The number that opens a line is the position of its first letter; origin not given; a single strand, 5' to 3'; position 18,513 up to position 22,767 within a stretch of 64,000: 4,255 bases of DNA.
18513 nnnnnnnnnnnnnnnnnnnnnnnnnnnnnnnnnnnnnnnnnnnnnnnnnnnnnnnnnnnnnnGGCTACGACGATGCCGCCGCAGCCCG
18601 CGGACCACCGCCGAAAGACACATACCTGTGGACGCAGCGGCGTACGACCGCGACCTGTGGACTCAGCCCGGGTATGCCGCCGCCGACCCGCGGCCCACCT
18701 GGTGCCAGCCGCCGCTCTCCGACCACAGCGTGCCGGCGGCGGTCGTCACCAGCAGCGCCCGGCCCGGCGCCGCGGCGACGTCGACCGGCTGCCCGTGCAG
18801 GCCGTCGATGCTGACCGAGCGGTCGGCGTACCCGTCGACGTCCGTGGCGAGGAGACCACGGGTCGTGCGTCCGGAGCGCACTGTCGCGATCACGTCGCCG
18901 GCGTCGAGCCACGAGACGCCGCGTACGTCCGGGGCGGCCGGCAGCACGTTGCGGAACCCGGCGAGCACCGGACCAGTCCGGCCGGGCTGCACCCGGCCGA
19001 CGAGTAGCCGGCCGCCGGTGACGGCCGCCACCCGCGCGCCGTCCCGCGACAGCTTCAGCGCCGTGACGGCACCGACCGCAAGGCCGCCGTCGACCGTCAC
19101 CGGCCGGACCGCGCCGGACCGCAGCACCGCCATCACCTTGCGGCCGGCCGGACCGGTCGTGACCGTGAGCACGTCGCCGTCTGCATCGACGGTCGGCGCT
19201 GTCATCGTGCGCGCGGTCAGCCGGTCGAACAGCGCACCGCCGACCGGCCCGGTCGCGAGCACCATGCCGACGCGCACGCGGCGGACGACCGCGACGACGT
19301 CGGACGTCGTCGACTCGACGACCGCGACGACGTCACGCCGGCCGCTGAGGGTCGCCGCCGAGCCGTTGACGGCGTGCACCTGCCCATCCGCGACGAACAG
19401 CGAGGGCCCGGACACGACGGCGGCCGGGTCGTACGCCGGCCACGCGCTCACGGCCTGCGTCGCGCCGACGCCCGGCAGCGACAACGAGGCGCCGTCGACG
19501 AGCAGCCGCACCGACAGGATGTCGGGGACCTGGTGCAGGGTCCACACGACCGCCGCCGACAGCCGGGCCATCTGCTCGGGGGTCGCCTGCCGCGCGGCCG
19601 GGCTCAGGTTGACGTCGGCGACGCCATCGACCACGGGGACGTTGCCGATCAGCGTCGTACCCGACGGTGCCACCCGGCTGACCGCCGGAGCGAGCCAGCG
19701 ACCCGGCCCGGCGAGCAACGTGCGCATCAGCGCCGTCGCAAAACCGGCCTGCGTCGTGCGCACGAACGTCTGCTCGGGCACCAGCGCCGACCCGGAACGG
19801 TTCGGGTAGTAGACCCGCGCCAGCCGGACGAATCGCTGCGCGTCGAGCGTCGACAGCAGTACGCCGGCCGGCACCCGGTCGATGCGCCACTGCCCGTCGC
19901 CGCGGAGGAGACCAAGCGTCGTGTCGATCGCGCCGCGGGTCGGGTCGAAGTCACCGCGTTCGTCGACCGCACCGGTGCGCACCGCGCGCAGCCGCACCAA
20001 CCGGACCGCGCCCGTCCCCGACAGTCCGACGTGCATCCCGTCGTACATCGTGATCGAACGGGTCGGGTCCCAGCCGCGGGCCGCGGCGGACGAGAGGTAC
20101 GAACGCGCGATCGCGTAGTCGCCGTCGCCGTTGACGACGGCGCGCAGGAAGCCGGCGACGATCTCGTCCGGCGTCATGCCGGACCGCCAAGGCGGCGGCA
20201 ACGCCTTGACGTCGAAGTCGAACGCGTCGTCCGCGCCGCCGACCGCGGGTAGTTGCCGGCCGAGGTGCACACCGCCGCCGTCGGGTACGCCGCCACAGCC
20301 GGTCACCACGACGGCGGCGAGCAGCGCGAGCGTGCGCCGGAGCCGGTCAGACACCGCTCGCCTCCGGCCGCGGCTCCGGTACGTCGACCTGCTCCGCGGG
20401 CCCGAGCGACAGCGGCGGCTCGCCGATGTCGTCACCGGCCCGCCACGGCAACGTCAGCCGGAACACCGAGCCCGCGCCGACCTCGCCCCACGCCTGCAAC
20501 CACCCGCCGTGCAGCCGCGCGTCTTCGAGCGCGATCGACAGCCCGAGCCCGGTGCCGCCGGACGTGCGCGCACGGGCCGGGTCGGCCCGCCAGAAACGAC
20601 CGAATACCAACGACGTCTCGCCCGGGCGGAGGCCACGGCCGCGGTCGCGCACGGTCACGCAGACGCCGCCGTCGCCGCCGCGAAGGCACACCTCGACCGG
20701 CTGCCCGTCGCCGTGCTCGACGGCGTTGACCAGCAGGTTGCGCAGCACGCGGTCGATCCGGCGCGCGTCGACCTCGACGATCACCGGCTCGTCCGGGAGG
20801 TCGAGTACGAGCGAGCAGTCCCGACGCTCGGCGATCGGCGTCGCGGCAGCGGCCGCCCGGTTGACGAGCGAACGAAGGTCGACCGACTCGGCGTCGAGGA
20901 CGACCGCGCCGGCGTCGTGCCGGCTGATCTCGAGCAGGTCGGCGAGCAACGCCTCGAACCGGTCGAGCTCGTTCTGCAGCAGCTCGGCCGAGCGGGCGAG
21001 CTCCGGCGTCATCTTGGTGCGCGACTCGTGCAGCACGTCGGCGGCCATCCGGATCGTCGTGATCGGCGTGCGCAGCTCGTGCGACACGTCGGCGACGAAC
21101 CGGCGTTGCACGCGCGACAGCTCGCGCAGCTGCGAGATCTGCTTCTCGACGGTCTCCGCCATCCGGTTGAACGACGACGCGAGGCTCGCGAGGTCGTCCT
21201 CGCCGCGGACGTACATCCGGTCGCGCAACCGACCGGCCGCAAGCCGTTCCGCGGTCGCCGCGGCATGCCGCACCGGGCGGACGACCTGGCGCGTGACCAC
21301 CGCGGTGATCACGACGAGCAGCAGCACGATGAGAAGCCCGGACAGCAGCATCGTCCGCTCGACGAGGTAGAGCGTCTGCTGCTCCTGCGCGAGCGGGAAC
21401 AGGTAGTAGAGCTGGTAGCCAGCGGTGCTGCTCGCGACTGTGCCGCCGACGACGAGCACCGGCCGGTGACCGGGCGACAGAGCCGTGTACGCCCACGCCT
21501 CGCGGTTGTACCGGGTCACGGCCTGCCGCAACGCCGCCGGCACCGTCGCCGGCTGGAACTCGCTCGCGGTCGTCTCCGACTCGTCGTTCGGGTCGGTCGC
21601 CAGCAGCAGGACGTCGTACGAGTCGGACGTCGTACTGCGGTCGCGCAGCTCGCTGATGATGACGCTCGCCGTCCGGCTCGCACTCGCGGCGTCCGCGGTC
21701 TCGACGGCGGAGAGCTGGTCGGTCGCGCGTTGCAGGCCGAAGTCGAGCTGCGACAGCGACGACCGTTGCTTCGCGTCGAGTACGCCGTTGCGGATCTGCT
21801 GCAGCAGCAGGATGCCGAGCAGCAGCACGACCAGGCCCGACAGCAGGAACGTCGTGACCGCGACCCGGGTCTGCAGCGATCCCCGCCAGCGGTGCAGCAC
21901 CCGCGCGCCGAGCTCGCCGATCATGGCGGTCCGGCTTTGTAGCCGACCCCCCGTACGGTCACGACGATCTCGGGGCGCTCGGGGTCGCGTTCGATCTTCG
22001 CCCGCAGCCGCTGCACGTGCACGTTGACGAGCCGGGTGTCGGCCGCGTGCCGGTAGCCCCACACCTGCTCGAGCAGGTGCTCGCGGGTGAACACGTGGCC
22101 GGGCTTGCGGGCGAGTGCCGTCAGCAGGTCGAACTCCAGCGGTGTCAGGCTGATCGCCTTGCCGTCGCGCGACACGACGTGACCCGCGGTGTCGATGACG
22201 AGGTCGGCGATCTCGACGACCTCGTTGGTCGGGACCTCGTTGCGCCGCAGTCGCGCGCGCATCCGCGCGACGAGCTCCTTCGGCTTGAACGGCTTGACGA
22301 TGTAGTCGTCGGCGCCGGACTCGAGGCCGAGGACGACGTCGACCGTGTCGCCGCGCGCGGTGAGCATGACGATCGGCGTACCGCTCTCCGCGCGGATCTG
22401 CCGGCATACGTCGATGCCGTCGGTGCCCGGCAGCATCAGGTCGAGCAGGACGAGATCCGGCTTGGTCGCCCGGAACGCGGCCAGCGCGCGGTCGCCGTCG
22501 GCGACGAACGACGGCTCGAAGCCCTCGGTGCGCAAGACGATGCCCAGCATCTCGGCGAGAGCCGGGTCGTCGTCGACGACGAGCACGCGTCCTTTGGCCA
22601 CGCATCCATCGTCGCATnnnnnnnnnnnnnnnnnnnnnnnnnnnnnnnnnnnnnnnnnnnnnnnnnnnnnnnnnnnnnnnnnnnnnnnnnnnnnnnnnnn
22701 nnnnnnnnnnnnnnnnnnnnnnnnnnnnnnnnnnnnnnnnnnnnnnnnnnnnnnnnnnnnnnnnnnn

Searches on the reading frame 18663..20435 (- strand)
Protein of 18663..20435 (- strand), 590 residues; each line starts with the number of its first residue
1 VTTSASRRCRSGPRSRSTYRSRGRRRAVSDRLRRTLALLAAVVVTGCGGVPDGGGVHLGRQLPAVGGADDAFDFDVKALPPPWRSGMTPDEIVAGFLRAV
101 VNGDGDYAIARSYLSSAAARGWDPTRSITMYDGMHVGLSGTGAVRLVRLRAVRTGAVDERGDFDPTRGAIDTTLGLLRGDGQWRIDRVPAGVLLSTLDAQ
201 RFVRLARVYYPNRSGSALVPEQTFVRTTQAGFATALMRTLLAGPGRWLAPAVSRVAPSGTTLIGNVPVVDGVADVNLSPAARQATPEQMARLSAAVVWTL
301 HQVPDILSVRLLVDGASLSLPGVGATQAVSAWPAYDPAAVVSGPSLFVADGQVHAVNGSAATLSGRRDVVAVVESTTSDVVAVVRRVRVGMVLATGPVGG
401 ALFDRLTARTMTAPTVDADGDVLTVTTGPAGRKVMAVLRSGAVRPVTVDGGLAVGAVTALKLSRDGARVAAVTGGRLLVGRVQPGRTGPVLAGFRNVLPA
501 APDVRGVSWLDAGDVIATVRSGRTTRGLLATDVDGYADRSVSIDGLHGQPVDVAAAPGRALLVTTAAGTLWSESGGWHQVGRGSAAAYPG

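Call 80: search_protein_families(library=pfam, proteins=[window:18663-20435:-], max_evalue=0.0001)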
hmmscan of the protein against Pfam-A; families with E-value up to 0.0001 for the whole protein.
window:18663-20435:- (590 aa): 2 families
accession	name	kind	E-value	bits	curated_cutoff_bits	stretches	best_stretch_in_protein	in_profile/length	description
PF10647.15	Gmad1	-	9.1e-19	68.7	20.5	1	349-587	7-246/251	Lipoprotein LpqB beta-propeller domain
PF10646.14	Germane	-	2.6e-18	67.1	23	1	208-318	2-116/117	Sporulation and spore germination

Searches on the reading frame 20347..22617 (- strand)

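Call 80: search_protein_families(library=pfam, proteins=[window:20347-22617:-], max_evalue=0.0001)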
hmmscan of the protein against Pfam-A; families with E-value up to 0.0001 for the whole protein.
window:20347-22617:- (756 aa): 4 families
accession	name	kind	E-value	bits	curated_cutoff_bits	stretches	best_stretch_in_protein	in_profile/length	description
PF02518.31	HATPase_c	-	7.4e-22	78.3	26.4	1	617-725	2-109/111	Histidine kinase-, DNA gyrase B-, and HSP90-like ATPase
PF00512.31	HisKA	-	4e-16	59.2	26.9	1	504-570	2-66/66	His Kinase A (phospho-acceptor) domain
PF00672.30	HAMP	-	2.2e-11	44.4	25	1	441-491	2-52/53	HAMP domain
PF13581.12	HATPase_c_2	-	1.4e-05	25.5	27.4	1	626-694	37-105/127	Histidine kinase-like ATPase domain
